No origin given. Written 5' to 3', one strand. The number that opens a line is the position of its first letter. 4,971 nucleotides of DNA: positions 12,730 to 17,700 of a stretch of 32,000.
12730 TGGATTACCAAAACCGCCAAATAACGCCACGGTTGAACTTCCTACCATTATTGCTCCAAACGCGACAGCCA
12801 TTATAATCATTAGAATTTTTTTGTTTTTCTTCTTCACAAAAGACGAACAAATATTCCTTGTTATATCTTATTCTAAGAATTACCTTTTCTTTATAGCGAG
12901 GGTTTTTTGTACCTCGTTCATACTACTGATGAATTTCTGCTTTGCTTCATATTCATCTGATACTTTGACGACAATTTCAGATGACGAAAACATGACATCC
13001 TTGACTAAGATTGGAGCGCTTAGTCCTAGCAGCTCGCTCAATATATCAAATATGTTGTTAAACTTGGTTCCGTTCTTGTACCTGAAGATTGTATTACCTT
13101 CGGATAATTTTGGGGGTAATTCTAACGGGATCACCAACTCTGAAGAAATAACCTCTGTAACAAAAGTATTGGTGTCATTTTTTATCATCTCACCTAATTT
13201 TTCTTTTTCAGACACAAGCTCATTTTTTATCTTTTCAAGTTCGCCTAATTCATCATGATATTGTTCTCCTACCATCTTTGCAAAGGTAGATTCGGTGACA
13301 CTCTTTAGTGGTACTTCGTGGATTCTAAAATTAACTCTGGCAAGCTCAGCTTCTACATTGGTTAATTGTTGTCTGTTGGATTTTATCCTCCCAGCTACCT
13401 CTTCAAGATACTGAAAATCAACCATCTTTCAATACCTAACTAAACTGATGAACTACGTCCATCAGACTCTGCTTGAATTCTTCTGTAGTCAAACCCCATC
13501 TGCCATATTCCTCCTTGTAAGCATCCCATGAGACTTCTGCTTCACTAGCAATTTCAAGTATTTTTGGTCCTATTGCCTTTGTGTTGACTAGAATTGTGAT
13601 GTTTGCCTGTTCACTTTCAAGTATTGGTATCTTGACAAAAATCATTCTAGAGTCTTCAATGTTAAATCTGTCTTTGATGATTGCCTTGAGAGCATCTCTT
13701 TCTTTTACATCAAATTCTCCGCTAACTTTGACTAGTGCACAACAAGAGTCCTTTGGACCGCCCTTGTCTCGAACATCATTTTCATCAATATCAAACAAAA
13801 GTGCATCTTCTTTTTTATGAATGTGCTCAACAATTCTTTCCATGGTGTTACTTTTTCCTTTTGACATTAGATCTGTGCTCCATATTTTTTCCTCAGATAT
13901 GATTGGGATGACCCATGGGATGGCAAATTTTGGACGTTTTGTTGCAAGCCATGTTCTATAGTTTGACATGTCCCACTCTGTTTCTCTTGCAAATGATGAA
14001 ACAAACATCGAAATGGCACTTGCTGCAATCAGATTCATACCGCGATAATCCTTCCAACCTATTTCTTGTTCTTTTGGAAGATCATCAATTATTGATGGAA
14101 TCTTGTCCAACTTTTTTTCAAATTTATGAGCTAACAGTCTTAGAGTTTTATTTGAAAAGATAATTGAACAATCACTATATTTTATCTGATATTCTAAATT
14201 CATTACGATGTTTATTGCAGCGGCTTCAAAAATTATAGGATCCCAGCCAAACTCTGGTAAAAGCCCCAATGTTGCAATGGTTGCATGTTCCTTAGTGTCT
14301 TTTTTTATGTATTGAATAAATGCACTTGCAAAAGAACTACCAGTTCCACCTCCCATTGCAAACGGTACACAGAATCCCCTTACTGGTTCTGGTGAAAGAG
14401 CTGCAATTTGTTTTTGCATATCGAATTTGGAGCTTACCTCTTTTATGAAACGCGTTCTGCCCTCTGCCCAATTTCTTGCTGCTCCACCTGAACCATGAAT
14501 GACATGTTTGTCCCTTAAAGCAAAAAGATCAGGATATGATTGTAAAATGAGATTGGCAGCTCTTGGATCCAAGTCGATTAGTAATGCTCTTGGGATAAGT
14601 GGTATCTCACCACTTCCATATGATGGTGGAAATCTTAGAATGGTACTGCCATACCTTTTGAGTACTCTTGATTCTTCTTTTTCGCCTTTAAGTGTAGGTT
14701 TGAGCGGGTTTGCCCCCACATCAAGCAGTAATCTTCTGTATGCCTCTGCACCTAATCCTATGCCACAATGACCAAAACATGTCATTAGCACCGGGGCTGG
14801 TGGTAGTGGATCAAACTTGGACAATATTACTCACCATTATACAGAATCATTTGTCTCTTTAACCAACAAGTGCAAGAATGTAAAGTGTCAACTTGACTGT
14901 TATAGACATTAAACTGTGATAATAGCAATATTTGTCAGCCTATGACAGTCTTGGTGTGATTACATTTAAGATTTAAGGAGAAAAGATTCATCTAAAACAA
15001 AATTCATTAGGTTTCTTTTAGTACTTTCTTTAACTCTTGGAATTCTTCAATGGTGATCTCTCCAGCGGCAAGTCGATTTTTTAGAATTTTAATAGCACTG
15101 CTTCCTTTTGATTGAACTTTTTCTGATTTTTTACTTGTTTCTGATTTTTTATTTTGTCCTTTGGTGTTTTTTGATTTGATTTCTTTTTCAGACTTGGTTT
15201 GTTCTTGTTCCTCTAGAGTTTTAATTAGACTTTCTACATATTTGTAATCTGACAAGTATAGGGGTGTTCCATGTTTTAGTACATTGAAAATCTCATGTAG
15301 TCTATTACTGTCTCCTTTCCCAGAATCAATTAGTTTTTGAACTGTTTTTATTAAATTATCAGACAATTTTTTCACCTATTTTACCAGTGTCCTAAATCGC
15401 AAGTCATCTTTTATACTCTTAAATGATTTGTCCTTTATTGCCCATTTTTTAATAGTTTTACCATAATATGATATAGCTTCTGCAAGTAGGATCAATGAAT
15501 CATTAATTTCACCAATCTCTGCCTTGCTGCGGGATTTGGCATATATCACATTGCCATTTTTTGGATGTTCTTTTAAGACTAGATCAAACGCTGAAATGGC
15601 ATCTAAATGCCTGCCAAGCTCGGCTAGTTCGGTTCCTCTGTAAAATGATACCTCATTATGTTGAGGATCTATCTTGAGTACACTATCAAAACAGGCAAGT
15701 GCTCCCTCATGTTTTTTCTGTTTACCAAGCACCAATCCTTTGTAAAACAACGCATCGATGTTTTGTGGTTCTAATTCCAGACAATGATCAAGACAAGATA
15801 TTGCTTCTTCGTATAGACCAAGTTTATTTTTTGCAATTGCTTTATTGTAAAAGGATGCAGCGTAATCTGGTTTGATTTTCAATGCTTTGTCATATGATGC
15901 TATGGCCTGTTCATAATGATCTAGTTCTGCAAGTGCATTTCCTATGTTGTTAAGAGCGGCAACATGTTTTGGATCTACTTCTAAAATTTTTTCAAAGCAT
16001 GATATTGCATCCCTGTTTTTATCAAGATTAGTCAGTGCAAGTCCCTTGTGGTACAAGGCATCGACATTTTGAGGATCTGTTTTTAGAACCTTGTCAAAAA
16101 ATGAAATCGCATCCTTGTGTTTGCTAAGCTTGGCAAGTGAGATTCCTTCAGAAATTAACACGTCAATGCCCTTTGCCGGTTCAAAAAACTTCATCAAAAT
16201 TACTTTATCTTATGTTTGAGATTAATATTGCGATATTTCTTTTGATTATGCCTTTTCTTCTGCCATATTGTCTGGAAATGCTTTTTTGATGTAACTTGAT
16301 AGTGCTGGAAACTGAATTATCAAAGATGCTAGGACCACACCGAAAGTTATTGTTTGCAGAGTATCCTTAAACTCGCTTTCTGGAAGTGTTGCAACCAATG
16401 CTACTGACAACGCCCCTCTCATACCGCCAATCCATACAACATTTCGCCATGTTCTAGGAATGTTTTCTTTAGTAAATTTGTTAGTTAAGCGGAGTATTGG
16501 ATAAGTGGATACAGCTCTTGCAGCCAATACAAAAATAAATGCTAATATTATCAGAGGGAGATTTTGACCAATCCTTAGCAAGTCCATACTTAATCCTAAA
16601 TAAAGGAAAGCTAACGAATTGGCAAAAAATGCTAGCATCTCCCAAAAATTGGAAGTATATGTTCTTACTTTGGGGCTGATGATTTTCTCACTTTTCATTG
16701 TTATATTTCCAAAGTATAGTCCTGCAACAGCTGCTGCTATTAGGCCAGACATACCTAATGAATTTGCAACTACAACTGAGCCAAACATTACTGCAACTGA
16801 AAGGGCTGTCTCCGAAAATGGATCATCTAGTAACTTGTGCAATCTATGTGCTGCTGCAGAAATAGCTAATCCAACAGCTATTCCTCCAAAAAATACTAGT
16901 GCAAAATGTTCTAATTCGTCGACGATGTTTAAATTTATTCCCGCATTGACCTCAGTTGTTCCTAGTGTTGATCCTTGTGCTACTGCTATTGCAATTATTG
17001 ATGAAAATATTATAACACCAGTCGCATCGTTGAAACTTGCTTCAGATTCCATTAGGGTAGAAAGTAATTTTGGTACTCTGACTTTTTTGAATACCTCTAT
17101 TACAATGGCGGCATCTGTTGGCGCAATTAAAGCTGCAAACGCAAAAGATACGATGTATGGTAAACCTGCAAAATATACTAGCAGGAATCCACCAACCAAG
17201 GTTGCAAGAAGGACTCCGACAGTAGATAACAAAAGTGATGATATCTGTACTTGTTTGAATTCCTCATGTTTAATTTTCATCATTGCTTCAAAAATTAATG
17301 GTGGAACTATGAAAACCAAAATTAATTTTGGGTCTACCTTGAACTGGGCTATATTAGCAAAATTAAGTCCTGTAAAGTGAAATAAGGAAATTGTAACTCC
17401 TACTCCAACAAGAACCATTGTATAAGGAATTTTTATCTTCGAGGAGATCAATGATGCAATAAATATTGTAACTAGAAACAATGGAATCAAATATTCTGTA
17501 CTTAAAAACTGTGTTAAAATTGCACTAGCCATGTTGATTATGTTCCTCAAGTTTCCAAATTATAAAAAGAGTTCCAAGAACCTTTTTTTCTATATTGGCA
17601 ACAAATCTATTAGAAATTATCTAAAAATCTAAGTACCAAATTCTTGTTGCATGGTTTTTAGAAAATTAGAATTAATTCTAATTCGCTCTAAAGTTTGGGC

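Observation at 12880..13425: Uncharacterised 181-aa coiled-coil protein apparently translationally coupled to the tubulin-like gene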

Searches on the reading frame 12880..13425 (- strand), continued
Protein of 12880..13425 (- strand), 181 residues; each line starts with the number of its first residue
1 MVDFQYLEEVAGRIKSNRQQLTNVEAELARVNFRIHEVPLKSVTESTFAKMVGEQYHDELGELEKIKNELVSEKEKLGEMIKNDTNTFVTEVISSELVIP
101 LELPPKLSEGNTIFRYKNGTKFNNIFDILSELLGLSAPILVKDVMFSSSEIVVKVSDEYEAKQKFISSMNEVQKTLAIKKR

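Call 35: find_encoding_contigs(protein=P0280, flank=5000, max_places=2)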
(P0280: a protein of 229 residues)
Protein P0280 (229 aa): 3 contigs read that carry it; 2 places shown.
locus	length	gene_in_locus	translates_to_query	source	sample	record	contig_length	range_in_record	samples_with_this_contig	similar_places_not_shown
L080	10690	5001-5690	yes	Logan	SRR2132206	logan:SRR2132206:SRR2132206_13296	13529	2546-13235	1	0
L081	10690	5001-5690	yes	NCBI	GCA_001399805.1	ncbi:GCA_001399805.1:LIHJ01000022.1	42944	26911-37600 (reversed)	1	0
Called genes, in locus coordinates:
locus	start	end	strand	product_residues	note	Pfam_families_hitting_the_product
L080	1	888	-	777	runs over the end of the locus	PF01509:TruB_N (faint), PF21238:Pus10_C (faint), PF14890:Intein_splicing, PF14528:LAGLIDADG_3, PF16198:TruB_C_2, PF01472:PUA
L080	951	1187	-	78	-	PF08068:DKCLD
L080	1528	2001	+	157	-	-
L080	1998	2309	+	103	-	PF03366:YEATS, PF20305:pYEATS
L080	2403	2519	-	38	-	-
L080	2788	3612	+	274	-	PF00850:Hist_deacetyl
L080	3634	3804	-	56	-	-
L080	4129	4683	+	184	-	PF01966:HD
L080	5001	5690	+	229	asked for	-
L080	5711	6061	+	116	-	PF02803:Thiolase_C, PF22691:Thiolase_C_1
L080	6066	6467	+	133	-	PF12172:zf-ChsH2, PF01796:OB_ChsH2_C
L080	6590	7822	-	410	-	PF13183:Fer4_8 (weak), PF02754:CCG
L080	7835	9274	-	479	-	PF01565:FAD_binding_4, PF02913:FAD-oxidase_C (weak)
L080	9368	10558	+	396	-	PF07690:MFS_1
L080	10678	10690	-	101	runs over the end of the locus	?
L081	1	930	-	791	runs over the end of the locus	PF01509:TruB_N, PF21238:Pus10_C (faint), PF14890:Intein_splicing, PF14528:LAGLIDADG_3, PF16198:TruB_C_2, PF01472:PUA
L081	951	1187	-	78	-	PF08068:DKCLD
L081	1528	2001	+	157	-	-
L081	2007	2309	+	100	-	PF03366:YEATS, PF20305:pYEATS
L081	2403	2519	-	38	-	-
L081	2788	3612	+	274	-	PF00850:Hist_deacetyl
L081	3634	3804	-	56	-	-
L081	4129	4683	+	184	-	PF01966:HD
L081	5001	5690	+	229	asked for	-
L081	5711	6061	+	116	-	PF02803:Thiolase_C, PF22691:Thiolase_C_1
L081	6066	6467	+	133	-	PF12172:zf-ChsH2, PF01796:OB_ChsH2_C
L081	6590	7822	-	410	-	PF13183:Fer4_8 (weak), PF02754:CCG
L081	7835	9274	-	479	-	PF01565:FAD_binding_4, PF02913:FAD-oxidase_C (weak)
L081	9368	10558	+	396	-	PF07690:MFS_1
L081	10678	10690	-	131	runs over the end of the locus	PF05942:PaREP1 (weak)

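Call 36: find_encoding_contigs(protein=P0267, flank=5000, max_places=2)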
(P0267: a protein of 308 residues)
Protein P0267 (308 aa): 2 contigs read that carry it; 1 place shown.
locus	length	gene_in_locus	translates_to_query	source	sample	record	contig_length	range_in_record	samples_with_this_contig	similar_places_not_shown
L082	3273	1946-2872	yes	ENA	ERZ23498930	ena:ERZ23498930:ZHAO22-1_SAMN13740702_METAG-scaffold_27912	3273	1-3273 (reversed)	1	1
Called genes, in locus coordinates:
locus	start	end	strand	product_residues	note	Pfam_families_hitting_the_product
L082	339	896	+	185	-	PF13643:DUF4145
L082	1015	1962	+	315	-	-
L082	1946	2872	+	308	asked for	-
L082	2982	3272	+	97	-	?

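Call 37: find_encoding_contigs(protein=P0255, flank=5000, max_places=2)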
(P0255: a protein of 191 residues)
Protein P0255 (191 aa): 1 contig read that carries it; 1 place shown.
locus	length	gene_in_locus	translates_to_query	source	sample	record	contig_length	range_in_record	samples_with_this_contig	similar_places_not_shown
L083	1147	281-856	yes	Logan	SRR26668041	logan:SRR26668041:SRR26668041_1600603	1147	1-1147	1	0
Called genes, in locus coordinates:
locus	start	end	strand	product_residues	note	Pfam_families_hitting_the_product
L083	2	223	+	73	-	?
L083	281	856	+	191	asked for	-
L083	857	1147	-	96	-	?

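Call 38: find_encoding_contigs(protein=P0263, flank=5000, max_places=2)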
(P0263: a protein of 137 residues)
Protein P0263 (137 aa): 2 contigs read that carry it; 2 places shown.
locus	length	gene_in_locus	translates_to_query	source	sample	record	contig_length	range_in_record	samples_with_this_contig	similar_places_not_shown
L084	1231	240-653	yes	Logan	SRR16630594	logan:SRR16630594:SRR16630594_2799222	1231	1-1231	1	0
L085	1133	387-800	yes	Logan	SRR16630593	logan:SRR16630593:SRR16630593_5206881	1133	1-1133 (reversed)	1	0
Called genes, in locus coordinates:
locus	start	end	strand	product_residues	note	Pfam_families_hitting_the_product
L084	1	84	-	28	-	?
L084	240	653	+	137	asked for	-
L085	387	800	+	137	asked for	-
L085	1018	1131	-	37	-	?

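Call 39: search_protein_families(library=pfam, proteins=[L082:1015-1962:+, L082:339-896:+, L083:2-223:+, L082:2982-3272:+, L081:4129-4683:+, L081:1528-2001:+], max_evalue=0.1)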
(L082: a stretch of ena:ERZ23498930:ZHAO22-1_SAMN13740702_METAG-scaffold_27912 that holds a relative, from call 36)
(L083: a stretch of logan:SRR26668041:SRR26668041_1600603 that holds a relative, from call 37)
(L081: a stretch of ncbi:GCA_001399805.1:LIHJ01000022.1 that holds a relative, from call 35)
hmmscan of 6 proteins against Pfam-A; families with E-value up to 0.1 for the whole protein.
L082:1015-1962:+ (315 aa): 11 families
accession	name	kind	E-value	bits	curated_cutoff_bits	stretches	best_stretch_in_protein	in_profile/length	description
PF01920.25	Prefoldin_2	-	0.0089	16.4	27.6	1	12-102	1-93/106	Prefoldin subunit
PF24270.1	HTH_Cmi2_C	-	0.011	16.4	27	0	196-253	60-117/125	Cmi2, C-terminal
PF24423.1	OVT1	-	0.014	16.2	30.9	0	5-50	32-77/100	Major antigen, helical domain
PF25213.1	HVO_A0261_N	-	0.017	15.4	35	1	208-281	8-76/86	HVO_A0261 N-terminal domain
PF05531.17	NPV_P10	-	0.018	15.9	29.8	0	78-100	11-33/75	Nucleopolyhedrovirus P10 protein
PF13600.11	DUF4140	-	0.053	14.4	27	0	66-101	60-95/98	N-terminal domain of unknown function (DUF4140)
PF05549.16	Allexi_40kDa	-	0.054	13.5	26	1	9-99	59-146/271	Allexivirus 40kDa protein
PF23991.1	DUF7310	-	0.058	14.3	40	0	7-51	11-58/83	Coiled-coil region of unknown function (DUF7310)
PF01601.21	CoV_S2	-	0.064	12.3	40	1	21-101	405-488/521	Coronavirus spike glycoprotein S2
PF10046.14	BLOC1_2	-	0.072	13.9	33.4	0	15-60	33-78/96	Biogenesis of lysosome-related organelles complex-1 subunit 2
PF01496.24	V_ATPase_I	-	0.075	11.4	30.7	1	12-97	65-152/815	V-type ATPase 116kDa subunit family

L082:339-896:+ (185 aa): 3 families
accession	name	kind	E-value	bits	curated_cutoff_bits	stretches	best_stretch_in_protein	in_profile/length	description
PF13643.11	DUF4145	-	9.6e-22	77.3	23.1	1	71-161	2-88/88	Domain of unknown function (DUF4145)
PF12760.12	Zn_ribbon_IS1595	-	0.019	15.4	25.4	1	5-34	20-45/46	Transposase zinc-ribbon domain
PF04490.17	Pox_T4_C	-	0.066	13.8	25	0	28-103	34-106/146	Poxvirus T4 protein, C terminus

L083:2-223:+ (73 aa): 0 families

L082:2982-3272:+ (97 aa): 2 families
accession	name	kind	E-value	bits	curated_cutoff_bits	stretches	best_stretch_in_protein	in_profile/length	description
PF01979.26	Amidohydro_1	-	6.9e-07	29.3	25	1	44-97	2-42/345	Amidohydrolase family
PF07969.17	Amidohydro_3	-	0.0034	17.4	29.7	1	35-59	1-25/472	Amidohydrolase family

L081:4129-4683:+ (184 aa): 1 family
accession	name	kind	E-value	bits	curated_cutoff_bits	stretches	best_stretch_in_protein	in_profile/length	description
PF01966.28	HD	-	1.2e-08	35.7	22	1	22-94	3-90/116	HD domain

L081:1528-2001:+ (157 aa): 0 families

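Call 61: search_protein_families(library=phrogs, proteins=[window:12880-13425:-, P0267, P0280, P0263, L082:1015-1962:+, P0255], max_evalue=0.01)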
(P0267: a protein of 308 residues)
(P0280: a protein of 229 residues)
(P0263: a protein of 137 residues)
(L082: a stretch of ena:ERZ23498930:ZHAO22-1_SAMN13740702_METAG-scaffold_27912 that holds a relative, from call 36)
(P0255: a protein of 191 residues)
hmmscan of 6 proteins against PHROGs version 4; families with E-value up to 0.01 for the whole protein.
window:12880-13425:- (181 aa): 0 families

P0267 (308 aa): 0 families

P0280 (229 aa): 0 families

P0263 (137 aa): 0 families

L082:1015-1962:+ (315 aa): 4 families
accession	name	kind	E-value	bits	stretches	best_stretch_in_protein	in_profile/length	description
phrog_95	-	integration and excision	0.0036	16.9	1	15-164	430-584/651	integrase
phrog_77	-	DNA, RNA and nucleotide metabolism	0.0044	16.6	1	14-98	673-790/967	SbcC-like subunit of palindrome specific endonuclease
phrog_12313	-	unknown function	0.0053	18.2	1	19-179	11-168/187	-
phrog_27911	-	unknown function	0.0059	17.3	1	15-101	138-225/249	-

P0255 (191 aa): 0 families

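Call 62: search_protein_families(library=pfam, alignment_id=A2, max_evalue=1)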
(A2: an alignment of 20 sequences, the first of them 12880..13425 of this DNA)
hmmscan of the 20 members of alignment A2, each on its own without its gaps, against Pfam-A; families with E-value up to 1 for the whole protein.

A. member 1, window:12880-13425:- (181 aa): 1 family
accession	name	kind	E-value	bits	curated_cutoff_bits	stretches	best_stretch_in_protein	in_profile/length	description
PF25764.1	KIF21A_4th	-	0.21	11.7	33.1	1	21-85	23-88/183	KIF21A-like domain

B. families by the number of members that match (of 20 scanned): 91 families (the first 25 are shown)
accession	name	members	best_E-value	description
PF01920.25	Prefoldin_2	3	0.0022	Prefoldin subunit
PF04977.20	DivIC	3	0.023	Septum formation initiator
PF03961.19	FapA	3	0.038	Flagellar Assembly Protein A beta solenoid domain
PF03999.17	MAP65_ASE1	2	0.0045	Microtubule associated protein (MAP65/ASE1 family)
PF07926.17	TPR_MLP1_2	2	0.039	TPR/MLP1/MLP2-like protein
PF18265.6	Nas2_N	2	0.042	Nas2 N_terminal domain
PF16326.10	ABC_tran_CTD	2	0.073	ABC transporter C-terminal domain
PF23984.1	DUF7307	2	0.16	Pam3 gp33-like protein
PF24319.2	DUF7491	2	0.17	Coiled-coil region of unknown function (DUF7491)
PF05377.16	FlaC_arch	2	0.43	Flagella accessory protein C (FlaC)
PF23991.1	DUF7310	1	0.00035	Coiled-coil region of unknown function (DUF7310)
PF02002.24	TFIIE_alpha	1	0.00082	TFIIE alpha subunit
PF03469.19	XH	1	0.0022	XH domain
PF02295.23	z-alpha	1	0.0023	Adenosine deaminase z-alpha domain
PF13600.11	DUF4140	1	0.0023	N-terminal domain of unknown function (DUF4140)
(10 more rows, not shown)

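Call 63: fold_search(model_id=the predicted structure, library=viral)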
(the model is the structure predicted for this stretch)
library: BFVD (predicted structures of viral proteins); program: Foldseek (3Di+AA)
matches with E <= 10: 712; with E <= 0.001: 0
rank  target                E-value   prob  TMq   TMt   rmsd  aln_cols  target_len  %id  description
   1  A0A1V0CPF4            1.3e-01  0.35  0.25  0.17   7.4       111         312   14  (no name in the UniProt tables at hand)
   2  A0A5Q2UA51            1.4e-01  1.00  0.38  0.63   5.2        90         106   14  (no name in the UniProt tables at hand)
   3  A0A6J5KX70            2.1e-01  0.63  0.33  0.40  12.6       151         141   14  Uncharacterized protein [uncultured Caudovirales phage]
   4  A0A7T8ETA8            2.2e-01  0.99  0.38  0.30   3.6        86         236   14  (no name in the UniProt tables at hand)
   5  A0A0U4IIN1            2.5e-01  0.54  0.33  0.40  10.4       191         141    9  (no name in the UniProt tables at hand)
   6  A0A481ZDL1            2.6e-01  0.44  0.25  0.31   5.7        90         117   18  Uncharacterized protein [Pithovirus LCPAC401]
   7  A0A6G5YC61            2.8e-01  0.99  0.36  0.64   5.5        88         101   15  (no name in the UniProt tables at hand)
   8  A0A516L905            2.8e-01  0.20  0.26  0.26  15.3       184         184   15  (no name in the UniProt tables at hand)
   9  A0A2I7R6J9            3.2e-01  1.00  0.35  0.81   3.0        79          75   23  (no name in the UniProt tables at hand)
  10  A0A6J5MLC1            3.2e-01  0.33  0.28  0.19  11.0       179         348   12  Uncharacterized protein [uncultured Caudovirales phage]
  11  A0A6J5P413            3.6e-01  0.12  0.20  0.08  13.5       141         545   14  NrS-1 polymerase-like helicase domain-containing protein [uncultured Caudovirales phage]
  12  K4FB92                3.8e-01  0.99  0.34  0.75   5.8        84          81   14  Uncharacterized protein [Cronobacter phage vB_CsaM_GAP32]
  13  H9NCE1                4.0e-01  0.94  0.40  0.08   8.1       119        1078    8  (no name in the UniProt tables at hand)
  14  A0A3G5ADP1            4.3e-01  0.99  0.40  0.35   2.0        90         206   13  Uncharacterized protein [Hyperionvirus sp.]
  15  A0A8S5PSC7            4.3e-01  0.96  0.32  0.43   4.4        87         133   18  ECF sigma factor [Myoviridae sp. ctHfT6]
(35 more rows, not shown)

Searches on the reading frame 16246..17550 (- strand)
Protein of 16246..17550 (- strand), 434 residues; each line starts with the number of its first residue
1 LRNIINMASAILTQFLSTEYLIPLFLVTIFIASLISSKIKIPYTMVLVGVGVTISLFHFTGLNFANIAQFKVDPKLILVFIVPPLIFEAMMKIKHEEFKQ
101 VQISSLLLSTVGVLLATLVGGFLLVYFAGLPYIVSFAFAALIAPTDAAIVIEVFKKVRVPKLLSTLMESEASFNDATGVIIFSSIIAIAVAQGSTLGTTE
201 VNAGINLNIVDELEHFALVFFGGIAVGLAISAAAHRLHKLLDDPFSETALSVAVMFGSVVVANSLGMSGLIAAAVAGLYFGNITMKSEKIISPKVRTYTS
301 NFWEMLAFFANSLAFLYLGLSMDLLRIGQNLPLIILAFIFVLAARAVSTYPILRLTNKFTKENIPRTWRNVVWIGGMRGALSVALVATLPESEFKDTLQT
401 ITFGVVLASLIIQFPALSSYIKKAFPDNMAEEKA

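Call 44: search_protein_families(library=pfam, proteins=[window:16246-17550:-], max_evalue=0.001)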
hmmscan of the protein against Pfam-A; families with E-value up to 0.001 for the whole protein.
window:16246-17550:- (434 aa): 1 family
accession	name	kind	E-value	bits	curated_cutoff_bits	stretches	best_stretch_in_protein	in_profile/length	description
PF00999.27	Na_H_Exchanger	-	6.1e-59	200.2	26.2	1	27-416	2-368/375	Sodium/hydrogen exchanger, transmembrane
